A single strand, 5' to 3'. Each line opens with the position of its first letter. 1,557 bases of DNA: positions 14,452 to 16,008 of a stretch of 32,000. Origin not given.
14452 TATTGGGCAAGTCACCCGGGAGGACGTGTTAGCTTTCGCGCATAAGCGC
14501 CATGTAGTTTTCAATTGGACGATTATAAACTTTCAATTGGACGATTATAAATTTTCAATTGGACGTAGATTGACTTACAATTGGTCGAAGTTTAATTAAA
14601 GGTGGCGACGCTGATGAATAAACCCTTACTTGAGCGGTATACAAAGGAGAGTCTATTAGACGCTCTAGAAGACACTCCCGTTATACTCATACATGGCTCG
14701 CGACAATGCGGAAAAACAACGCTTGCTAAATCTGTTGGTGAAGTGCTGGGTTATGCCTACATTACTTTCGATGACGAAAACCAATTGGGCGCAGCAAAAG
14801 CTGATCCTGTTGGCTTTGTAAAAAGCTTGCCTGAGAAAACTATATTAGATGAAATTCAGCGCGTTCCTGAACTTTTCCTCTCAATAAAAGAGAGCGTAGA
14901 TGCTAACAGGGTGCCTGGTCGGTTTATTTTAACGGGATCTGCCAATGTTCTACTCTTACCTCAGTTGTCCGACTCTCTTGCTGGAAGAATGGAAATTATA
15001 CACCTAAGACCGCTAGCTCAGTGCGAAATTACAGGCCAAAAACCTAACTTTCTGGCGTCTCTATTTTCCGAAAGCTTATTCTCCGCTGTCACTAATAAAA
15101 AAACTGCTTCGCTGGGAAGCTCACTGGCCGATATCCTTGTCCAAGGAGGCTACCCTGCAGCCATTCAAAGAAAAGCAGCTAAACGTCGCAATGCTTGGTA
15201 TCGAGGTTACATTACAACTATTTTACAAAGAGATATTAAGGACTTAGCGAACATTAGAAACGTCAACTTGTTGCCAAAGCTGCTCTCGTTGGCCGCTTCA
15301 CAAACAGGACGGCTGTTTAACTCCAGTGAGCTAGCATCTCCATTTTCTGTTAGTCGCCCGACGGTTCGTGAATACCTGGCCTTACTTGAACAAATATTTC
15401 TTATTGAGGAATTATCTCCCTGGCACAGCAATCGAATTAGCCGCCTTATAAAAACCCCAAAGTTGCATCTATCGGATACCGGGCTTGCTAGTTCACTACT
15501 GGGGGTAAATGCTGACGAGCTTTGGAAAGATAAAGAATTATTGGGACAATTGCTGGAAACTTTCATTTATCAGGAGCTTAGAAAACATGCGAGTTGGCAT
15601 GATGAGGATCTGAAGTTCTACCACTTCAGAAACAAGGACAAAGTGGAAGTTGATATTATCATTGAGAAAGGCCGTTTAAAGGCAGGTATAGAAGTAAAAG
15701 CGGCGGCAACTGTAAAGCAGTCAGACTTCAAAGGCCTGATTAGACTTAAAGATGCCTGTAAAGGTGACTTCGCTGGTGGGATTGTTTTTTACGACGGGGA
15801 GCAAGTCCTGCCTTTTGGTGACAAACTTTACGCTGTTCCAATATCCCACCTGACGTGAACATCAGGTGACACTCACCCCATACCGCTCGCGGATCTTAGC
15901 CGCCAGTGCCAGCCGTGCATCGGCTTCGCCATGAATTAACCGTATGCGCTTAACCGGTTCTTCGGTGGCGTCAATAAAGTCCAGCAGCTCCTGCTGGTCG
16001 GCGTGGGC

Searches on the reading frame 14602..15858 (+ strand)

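Call 6: search_protein_families(library=pfam, proteins=[window:14602-15858:+], max_evalue=0.01)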
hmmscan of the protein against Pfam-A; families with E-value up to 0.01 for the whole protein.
window:14602-15858:+ (418 aa): 4 families
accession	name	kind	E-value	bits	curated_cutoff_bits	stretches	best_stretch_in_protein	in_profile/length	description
PF13635.12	DUF4143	-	7.2e-49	166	28.1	1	209-367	1-159/160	Domain of unknown function (DUF4143)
PF13173.12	AAA_14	-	2e-27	96.1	27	1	25-143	2-128/129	AAA domain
PF08279.18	HTH_11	-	0.0034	17.7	25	0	233-265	11-42/55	HTH domain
PF00392.27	GntR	-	0.0068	16.5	27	0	242-268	28-54/64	Bacterial regulatory proteins, gntR family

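Call 8: search_protein_families(library=padloc, proteins=[window:14602-15858:+], max_evalue=0.01)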
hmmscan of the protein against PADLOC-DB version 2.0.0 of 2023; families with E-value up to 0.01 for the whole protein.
window:14602-15858:+ (418 aa): 8 families
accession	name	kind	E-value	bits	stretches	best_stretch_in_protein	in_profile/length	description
PDLC04790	PDC-S01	-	2.7e-164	544.9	1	3-417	6-417/422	-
PDLC04789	PDC-S01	-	9e-54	180.9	1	10-372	2-345/375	-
PDLC04787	PDC-S01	-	6.9e-38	128.6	1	3-386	4-379/412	-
PDLC04791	PDC-S01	-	1.5e-35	120.7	2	170-376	153-360/395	-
PDLC04788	PDC-S01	-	1.9e-23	81.1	1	28-372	22-387/448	-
PDLC04786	PDC-S01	-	6.7e-21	72.5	1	27-381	22-400/439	-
PDLC04792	PDC-S01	-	2.3e-16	57.4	2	286-373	305-390/452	-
PDLC01903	CARF4--CARF_PDDEXK_TM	-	0.0027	15.2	1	313-383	267-335/380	-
